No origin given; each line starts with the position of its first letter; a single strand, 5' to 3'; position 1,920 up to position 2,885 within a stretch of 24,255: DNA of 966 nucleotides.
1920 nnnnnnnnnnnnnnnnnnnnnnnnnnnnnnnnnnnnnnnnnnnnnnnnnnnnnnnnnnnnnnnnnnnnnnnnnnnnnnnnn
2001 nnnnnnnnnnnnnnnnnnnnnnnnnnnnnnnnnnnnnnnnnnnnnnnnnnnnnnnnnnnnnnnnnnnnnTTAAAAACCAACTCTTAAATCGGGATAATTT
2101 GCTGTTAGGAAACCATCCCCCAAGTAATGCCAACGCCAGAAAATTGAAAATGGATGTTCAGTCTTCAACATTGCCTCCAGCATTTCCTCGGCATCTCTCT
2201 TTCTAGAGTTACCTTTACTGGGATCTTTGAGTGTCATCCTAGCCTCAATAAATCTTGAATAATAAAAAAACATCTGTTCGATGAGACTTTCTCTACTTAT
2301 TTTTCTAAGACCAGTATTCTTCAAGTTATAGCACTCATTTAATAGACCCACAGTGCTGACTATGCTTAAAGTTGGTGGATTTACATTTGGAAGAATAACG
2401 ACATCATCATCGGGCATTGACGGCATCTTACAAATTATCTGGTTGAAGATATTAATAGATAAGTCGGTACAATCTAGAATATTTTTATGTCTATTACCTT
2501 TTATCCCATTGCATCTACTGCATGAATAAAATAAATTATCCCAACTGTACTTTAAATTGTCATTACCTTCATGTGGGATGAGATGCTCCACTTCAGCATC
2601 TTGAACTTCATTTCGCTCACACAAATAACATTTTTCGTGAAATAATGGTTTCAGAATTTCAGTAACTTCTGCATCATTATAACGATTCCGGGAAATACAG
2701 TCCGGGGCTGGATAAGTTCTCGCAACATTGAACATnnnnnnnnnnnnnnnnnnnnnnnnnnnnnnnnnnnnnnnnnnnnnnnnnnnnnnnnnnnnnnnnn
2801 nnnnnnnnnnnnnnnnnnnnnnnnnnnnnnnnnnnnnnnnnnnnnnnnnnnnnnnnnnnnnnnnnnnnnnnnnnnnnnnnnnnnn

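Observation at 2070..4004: Intact Septu-like defence operon (ABC-ATPase plus HNH nuclease) in an AT-rich island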

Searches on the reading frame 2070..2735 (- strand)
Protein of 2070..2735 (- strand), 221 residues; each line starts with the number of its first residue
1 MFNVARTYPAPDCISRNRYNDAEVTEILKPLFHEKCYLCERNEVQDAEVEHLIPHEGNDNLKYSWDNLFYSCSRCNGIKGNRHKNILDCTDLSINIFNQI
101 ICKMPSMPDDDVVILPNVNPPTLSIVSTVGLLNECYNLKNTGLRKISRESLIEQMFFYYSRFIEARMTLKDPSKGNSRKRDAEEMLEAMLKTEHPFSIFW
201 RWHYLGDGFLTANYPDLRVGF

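Call 3: search_protein_families(library=padloc, proteins=[window:2070-2735:-], max_evalue=0.01)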
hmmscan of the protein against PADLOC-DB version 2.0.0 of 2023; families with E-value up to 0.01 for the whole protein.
window:2070-2735:- (221 aa): 44 families (the best 25 are shown)
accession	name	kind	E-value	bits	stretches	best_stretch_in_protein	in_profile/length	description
PDLC00331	PtuB1|PtuB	-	1.3e-85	284.6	1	1-218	1-219/222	Unknown function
PDLC00321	PtuB1|PtuB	-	6.7e-47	158.1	1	1-203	1-207/223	Unknown function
PDLC00323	PtuB1|PtuB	-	8.1e-23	79.2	1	1-165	1-160/215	Unknown function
PDLC00337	PtuB1|PtuB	-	6.8e-16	56.8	1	16-87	39-112/216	Unknown function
PDLC00341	PtuB1|PtuB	-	1.6e-15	55.4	1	14-91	32-109/273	Unknown function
PDLC00315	PtuB1|PtuB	-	3.5e-12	44.6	1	17-86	16-83/227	Unknown function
PDLC00316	PtuB1|PtuB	-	2.3e-11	41.8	1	17-82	48-124/301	Unknown function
PDLC00336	PtuB1|PtuB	-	3.9e-11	41.1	1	18-83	48-115/250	Unknown function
PDLC00328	PtuB1|PtuB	-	6.1e-11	40.4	1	12-82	39-120/295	Unknown function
PDLC00348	PtuB1|PtuB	-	1.4e-09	35.7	1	25-109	44-129/198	Unknown function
PDLC00342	PtuB1|PtuB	-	1.7e-09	35.4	1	20-83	34-100/247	Unknown function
PDLC00292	PtuA1|PtuA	-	3.5e-09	33.6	1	17-82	42-121/726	AAA ATPase domain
PDLC00340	PtuB1|PtuB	-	4.4e-09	34.3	1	33-121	66-152/268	Unknown function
PDLC00339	PtuB1|PtuB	-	1.6e-08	32.7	1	15-82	46-129/261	Unknown function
PDLC00288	PtuA1|PtuA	-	3.5e-08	30.5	1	19-82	50-127/733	AAA ATPase domain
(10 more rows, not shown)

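Call 4: search_protein_families(library=pfam, proteins=[window:2070-2735:-], max_evalue=0.1)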
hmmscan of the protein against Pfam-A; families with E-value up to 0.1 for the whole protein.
window:2070-2735:- (221 aa): 2 families
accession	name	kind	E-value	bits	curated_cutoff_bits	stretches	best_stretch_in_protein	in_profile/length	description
PF01844.29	HNH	-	2.5e-07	31.2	21.4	1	36-82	1-47/47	HNH endonuclease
PF14279.12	HNH_5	-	2.1e-05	24.8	27.5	1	36-84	1-48/56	HNH endonuclease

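Call 5: search_protein_families(library=ncbifam, proteins=[window:2070-2735:-], max_evalue=0.1)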
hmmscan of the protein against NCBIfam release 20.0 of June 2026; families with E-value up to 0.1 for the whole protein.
window:2070-2735:- (221 aa): 3 families
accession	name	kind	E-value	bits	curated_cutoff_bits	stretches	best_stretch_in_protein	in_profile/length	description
TIGR02646.1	TIGR02646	subfamily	2.9e-08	33.9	52.15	1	22-101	13-93/144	retron system putative HNH endonuclease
NF041761.1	PtuB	equivalog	9.1e-06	25.7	150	1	23-75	35-90/218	retron Ec78 anti-phage system effector HNH endonuclease PtuB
NF040563.1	guided_IscB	equivalog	0.0088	15.2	175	1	21-85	180-241/314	RNA-guided endonuclease IscB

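Call 16: search_solved_structures(query=window:2070-2735:-, max_evalue=0.001, show_alignments=1)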
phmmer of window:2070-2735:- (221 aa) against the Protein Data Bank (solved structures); distinct sequences matched with E-value up to 0.001: 0.

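Call 38: find_homologous_proteins(query=window:2070-2735:-, max_evalue=0.00001)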
Query window:2070-2735:- (221 aa): 130 proteins with E <= 0.00001 among 174 candidates; the best 120 are listed.
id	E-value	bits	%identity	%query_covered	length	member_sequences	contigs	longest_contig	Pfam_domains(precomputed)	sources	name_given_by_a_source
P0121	1.6e-136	471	89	100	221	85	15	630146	PF01844.30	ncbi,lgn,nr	ncbi:HNH endonuclease [Salmonella enterica]|nr:HNH endonuclease [Salmonella enterica] ECL7002075.1 H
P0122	6.2e-97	342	90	72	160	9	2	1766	PF01844.30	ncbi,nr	ncbi:HNH endonuclease, partial [Salmonella enterica]|nr:HNH endonuclease [Salmonella enterica subsp.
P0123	6.6e-94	332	63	100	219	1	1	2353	-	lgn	-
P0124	1.0e-85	305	58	100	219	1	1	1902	-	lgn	-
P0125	4.3e-84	300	58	100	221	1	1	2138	PF01844.30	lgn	-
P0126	5.7e-83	296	56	100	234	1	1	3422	PF01844.30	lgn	-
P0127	2.4e-82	294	56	100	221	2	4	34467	PF01844.30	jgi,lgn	jgi:uncharacterized protein (TIGR02646 family)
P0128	4.0e-82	293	55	100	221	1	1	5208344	-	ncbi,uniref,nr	ncbi:HNH endonuclease [Aliamphritea hakodatensis]|uniref:HNH endonuclease n=1 Tax=Aliamphritea hakod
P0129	4.2e-82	293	57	100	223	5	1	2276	PF01844.30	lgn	-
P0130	7.2e-82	292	56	100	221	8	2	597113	PF01844.30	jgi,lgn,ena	-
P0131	7.0e-81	289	58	100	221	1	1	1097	PF01844.30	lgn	-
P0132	1.6e-80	288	58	100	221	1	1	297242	-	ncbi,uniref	ncbi:HNH endonuclease [Shewanella xiamenensis]|uniref:HNH endonuclease n=1 Tax=Shewanella xiamenensi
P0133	1.7e-80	288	56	100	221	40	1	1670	PF01844.30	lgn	-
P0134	1.2e-79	285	57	100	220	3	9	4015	PF01844.30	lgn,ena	-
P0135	7.3e-79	283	54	100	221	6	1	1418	PF01844.30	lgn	-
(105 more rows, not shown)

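Call 47: predict_structure(alignment_id=A2)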
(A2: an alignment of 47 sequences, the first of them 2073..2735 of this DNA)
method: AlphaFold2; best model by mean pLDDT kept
length: 221 residues; sequences in the alignment: 47
mean_pLDDT: 96.2   pTM: 0.91
mean pLDDT of the five models: 96.2, 96.1, 95.9, 95.5, 95.5
residues with pLDDT >= 90: 213; 70-90: 7; 50-70: 1; < 50: 0
segments of 3 or more residues with pLDDT < 50: none
pLDDT, mean of each block of 10 residues (from residue 1): 96 96 97 98 93 96 98 96 94 96 96 97 98 97 93 98 99 98 98 97 98 91 73
secondary structure, 60 per line:
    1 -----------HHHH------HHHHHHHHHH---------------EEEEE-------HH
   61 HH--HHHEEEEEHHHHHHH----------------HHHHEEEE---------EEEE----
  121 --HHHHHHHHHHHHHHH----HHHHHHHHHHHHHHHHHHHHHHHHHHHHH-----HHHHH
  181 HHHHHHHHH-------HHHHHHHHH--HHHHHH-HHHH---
elements in order: H12-15 H22-31 E47-51 H59-62 E68-72 H73-79 H96-99 E100-103 E113-116 H123-137 H142-170 H176-189 H197-205 H208-213 H215-218

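Call 49: fold_search(model_id=the predicted structure, library=pdb)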
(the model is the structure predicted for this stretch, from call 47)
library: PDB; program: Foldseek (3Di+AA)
matches with E <= 10: 49; with E <= 0.001: 9
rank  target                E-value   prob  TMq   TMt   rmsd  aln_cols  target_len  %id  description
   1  9nnb_J                4.3e-06  1.00  0.59  0.61   4.8       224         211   15  Cryo-EM structure of the Retron Ec78 complex, PtuA:PtuB:RT (4:2:1) (released 2025-10-08)
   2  9u9y_H                4.5e-06  1.00  0.57  0.61   5.3       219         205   17  Cryo-EM structure of retron Ec78 effector complex (released 2025-12-10)
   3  9vh1_F                1.4e-05  1.00  0.56  0.58   5.3       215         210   19  cryoEM structure of ptuA-ptuB complex in Retron-Eco7 anti-phage system (released 2025-12-03)
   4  9nnh_K                1.9e-05  1.00  0.59  0.61   4.9       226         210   16  Cryo-EM structure of the Retron Ec78 complex, PtuA:PtuB:RT (4:2:2) (released 2025-10-08)
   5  9vhl_F                3.2e-05  1.00  0.58  0.61   5.0       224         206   15  cryoEM structure of retron-Eco7 complex (form II) (released 2026-01-07)
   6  9n6b_F                3.4e-05  1.00  0.57  0.57   5.8       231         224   15  Structure of the retron IA complex with HNH nuclease in the "up" orientation (released 2025-04-23)
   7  9n69_F                6.6e-05  1.00  0.56  0.55   6.4       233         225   17  Structure of the retron IA complex with HNH nuclease in the "down" orientation (released 2025-04-23)
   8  9l7p_H                7.7e-05  1.00  0.53  0.54   4.9       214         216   18  Cryo-EM structure of retron Ec78 system complex (released 2025-12-10)
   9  8eea_G                7.3e-04  1.00  0.47  0.45   8.2       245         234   14  Structure of E.coli Septu (PtuAB) complex (released 2023-12-27)
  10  5x1h_M                3.5e-01  0.16  0.21  0.23  15.8       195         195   12  Structure of Legionella pneumophila DotN (released 2017-06-14)
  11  5x42_A                3.9e-01  0.15  0.21  0.23  14.8       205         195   12  Structure of DotL(590-659)-DotN derived from Legionella pneumophila (released 2017-06-14)
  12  9ar4_A                4.8e-01  0.72  0.24  0.06  11.3       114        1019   18  CryoEM structure of ThermoCas9 in post-cleavage state bound with the DNA containing NNNNCCA PAM (released 2025-02-26)
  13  5x42_C                6.3e-01  0.14  0.21  0.24  15.2       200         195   12  Structure of DotL(590-659)-DotN derived from Legionella pneumophila (released 2017-06-14)
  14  6sz9_C                6.7e-01  0.14  0.21  0.23  15.0       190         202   12  Type IV Coupling Complex (T4CC) from L. pneumophila. (released 2020-05-13)
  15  5x1h_A                6.7e-01  0.13  0.22  0.24  15.2       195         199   13  Structure of Legionella pneumophila DotN (released 2017-06-14)
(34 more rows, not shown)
